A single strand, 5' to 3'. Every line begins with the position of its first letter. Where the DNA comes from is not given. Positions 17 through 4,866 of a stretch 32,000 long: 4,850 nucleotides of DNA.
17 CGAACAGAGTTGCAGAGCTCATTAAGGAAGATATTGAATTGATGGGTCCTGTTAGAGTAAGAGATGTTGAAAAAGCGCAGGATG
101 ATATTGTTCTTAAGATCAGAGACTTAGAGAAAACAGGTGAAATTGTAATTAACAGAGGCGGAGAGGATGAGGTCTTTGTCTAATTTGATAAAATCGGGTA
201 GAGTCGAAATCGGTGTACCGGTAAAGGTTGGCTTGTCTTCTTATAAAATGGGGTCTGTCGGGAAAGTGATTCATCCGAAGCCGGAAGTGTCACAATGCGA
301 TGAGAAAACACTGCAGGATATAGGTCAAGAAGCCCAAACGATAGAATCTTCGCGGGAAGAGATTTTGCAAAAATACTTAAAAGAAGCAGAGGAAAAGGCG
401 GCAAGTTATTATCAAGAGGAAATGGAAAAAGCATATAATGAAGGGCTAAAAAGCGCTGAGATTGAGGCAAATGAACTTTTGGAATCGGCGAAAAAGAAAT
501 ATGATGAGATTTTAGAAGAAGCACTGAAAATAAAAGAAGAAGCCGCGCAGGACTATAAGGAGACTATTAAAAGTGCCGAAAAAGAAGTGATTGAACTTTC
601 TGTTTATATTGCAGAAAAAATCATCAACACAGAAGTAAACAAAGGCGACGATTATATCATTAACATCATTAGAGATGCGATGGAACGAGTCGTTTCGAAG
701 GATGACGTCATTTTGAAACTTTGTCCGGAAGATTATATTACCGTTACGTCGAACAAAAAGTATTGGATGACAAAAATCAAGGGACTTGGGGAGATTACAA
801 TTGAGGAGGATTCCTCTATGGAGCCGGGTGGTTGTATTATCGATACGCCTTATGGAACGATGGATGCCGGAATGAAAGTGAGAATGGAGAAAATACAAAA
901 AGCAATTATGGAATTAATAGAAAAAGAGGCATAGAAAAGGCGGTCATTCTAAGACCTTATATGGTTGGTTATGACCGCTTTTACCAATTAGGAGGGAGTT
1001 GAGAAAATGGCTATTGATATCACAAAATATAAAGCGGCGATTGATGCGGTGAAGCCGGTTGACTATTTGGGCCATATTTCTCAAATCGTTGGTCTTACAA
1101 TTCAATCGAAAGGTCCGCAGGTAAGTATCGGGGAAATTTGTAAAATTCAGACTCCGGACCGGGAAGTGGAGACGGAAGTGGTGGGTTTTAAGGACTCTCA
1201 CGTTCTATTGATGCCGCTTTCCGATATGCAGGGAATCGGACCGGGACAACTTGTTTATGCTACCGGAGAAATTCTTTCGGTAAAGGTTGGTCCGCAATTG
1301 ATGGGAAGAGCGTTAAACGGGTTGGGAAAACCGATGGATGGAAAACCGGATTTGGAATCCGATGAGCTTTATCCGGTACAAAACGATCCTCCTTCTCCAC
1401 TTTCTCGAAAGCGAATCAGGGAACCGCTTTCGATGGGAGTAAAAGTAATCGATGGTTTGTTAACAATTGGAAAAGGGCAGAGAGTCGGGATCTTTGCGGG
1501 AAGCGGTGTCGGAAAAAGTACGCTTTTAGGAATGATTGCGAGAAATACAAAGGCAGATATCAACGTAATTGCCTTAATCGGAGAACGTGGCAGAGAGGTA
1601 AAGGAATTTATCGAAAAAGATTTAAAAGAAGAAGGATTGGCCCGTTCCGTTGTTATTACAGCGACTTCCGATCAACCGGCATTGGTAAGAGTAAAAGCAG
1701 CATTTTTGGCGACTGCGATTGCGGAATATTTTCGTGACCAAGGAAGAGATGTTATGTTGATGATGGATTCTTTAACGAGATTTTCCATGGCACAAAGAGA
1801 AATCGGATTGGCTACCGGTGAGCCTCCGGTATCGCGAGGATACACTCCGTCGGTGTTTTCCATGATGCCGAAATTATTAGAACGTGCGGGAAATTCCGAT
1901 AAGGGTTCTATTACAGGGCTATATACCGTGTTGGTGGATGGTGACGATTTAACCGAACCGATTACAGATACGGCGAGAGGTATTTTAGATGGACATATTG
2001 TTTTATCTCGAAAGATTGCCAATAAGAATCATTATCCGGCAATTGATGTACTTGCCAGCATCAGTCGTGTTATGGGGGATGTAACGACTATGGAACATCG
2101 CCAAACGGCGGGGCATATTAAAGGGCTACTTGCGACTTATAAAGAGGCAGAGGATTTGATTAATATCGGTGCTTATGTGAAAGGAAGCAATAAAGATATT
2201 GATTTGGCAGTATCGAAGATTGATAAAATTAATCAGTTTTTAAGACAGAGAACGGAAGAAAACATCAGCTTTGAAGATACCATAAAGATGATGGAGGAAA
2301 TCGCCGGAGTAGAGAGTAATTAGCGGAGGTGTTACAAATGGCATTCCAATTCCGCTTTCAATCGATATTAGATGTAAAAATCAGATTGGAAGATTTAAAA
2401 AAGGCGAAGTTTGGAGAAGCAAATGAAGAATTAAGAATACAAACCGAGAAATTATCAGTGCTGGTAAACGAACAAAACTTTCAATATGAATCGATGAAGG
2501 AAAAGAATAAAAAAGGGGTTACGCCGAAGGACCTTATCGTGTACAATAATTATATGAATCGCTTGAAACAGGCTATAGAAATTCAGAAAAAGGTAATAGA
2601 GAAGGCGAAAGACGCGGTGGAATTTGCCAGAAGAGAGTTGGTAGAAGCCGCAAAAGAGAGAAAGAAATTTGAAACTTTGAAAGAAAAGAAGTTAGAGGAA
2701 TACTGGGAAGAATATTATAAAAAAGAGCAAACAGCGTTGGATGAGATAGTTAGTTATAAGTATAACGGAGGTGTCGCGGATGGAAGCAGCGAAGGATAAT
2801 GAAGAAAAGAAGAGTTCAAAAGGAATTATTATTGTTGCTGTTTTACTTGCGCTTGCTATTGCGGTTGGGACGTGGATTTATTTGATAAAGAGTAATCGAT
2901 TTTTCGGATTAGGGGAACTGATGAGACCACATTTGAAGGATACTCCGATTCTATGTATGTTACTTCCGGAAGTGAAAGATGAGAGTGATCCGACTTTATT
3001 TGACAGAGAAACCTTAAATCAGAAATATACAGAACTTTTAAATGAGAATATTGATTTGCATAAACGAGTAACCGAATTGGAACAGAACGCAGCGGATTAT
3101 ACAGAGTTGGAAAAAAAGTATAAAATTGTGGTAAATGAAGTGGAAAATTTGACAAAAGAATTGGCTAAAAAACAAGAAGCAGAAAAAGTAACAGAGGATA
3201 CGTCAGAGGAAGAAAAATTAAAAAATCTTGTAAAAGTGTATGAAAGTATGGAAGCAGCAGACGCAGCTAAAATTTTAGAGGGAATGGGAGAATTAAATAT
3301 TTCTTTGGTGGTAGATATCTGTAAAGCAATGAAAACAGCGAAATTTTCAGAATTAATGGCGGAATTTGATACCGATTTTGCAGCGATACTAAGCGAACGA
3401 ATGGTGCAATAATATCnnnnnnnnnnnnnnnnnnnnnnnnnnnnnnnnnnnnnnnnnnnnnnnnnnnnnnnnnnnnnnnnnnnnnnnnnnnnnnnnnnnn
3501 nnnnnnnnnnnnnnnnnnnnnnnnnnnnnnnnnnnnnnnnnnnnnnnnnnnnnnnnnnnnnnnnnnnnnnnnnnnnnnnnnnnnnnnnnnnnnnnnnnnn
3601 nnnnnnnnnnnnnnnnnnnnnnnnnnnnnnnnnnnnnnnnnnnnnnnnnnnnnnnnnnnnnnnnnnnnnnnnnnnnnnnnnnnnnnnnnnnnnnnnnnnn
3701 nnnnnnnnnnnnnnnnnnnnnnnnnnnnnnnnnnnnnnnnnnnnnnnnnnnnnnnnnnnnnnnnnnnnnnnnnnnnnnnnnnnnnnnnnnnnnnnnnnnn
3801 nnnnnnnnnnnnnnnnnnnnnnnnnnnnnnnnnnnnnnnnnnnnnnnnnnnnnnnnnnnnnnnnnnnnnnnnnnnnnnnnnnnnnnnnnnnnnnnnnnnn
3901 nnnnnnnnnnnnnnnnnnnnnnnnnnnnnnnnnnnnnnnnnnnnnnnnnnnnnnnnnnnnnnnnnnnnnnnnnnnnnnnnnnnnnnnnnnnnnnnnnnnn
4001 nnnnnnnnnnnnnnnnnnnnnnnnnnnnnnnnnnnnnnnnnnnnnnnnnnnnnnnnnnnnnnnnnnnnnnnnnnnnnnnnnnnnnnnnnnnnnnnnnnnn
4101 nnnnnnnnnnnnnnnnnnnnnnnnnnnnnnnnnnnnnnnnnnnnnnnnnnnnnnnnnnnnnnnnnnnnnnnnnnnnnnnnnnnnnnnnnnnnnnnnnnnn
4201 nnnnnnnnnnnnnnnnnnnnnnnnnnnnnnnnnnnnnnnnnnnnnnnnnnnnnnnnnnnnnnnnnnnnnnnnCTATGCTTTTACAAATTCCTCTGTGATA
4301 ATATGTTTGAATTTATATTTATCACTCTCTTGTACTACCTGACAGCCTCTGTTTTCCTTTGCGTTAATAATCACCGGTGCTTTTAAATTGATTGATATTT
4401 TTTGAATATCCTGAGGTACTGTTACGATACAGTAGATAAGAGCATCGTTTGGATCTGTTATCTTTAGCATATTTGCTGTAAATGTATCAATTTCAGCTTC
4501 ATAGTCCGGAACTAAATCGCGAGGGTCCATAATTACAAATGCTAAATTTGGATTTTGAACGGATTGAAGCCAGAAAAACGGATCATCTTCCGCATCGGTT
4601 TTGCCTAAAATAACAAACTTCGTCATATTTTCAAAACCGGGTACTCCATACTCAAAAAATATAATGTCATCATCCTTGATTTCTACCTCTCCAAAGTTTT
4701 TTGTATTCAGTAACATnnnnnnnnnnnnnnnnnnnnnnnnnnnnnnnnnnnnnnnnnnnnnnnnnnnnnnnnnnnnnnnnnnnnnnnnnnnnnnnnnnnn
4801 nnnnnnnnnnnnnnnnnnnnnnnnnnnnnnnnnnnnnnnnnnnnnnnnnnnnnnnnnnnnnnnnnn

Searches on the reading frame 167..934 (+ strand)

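Call 10: search_protein_families(library=pfam, proteins=[window:167-934:+])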
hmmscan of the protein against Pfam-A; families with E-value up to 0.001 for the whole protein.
window:167-934:+ (255 aa): 2 families
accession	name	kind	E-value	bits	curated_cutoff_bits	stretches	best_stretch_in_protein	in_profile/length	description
PF02108.21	FliH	-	1.1e-18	67.8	24.1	1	118-243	6-128/128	Flagellar assembly protein FliH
PF17023.10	DUF5098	-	0.00048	19.6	27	1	57-151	113-207/462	Domain of unknown function (DUF5098)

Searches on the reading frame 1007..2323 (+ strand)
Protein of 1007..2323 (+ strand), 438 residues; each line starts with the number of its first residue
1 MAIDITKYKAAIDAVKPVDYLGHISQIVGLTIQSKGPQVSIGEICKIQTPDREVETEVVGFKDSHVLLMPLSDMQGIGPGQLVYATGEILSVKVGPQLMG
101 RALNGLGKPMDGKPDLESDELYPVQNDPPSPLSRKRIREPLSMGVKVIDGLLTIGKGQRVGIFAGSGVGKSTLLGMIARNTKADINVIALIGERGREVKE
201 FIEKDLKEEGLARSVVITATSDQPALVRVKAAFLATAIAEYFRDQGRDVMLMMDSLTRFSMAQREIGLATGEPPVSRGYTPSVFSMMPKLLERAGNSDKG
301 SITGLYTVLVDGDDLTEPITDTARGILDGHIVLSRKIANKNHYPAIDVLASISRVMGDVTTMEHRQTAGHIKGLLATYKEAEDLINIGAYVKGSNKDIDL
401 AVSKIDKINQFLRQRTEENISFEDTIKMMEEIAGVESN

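Call 10: search_protein_families(library=pfam, proteins=[window:1007-2323:+])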
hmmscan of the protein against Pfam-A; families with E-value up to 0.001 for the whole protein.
window:1007-2323:+ (438 aa): 4 families
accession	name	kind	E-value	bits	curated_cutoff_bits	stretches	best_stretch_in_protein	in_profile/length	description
PF00006.31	ATP-synt_ab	-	8.4e-93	310.3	29.5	1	144-353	1-213/213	ATP synthase alpha/beta family, nucleotide-binding domain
PF18269.6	T3SS_ATPase_C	-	7.7e-28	96.6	22.7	1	361-431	2-72/72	T3SS EscN ATPase C-terminal domain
PF02874.29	ATP-synt_ab_N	-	5.3e-08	33.7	20.9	1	24-87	1-69/69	ATP synthase alpha/beta family, beta-barrel domain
PF00005.33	ABC_tran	-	3.2e-05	25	25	1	152-208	6-56/137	ABC transporter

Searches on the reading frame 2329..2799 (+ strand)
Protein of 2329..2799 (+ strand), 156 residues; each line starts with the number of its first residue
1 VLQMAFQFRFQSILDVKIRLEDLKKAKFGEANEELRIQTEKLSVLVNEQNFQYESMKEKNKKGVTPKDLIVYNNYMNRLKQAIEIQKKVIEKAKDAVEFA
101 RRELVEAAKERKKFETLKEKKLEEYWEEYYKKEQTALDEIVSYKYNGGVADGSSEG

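Call 10: search_protein_families(library=pfam, proteins=[window:2329-2799:+])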
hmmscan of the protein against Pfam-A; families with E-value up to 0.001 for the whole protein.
window:2329-2799:+ (156 aa): 2 families
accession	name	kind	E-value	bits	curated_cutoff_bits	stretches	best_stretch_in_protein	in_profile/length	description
PF02050.21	FliJ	-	8e-21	75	28.4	1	25-145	4-123/123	Flagellar FliJ protein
PF16789.10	YscO-like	-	0.00049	20.6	27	0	8-143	4-153/161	YscO-like protein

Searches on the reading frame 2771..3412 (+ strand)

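Call 10: search_protein_families(library=pfam, proteins=[window:2771-3412:+])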
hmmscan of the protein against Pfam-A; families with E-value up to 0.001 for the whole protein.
window:2771-3412:+ (213 aa): 0 families

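Call 49: search_protein_families(library=ncbifam, proteins=[window:2771-3409:+], max_evalue=0.01)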
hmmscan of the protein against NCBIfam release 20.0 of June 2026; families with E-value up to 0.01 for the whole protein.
window:2771-3409:+ (213 aa): 4 families
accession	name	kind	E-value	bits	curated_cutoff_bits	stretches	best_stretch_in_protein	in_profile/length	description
NF047368.1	collar_FlbB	equivalog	3.6e-07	30.2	110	1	69-187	49-159/193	periplasmic-type flagellar collar protein FlbB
NF050102.1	DivIVA_Wag31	equivalog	0.0046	16.9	260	1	84-170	37-119/256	DivIVA-like cell division protein Wag31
TIGR04211.1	SH3_and_anchor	equivalog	0.0064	16.1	65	0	67-145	70-162/198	TIGR04211 family SH3 domain-containing protein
NF008121.0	PRK10869.1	equivalog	0.0073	14.9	418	1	92-189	289-385/553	DNA repair protein RecN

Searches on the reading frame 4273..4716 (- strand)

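Call 10: search_protein_families(library=pfam, proteins=[window:4273-4716:-])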
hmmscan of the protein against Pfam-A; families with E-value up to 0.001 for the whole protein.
window:4273-4716:- (147 aa): 1 family
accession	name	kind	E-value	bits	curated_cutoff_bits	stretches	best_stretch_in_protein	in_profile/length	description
PF02623.20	FliW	-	1e-40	138.7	25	1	19-139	1-121/122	FliW protein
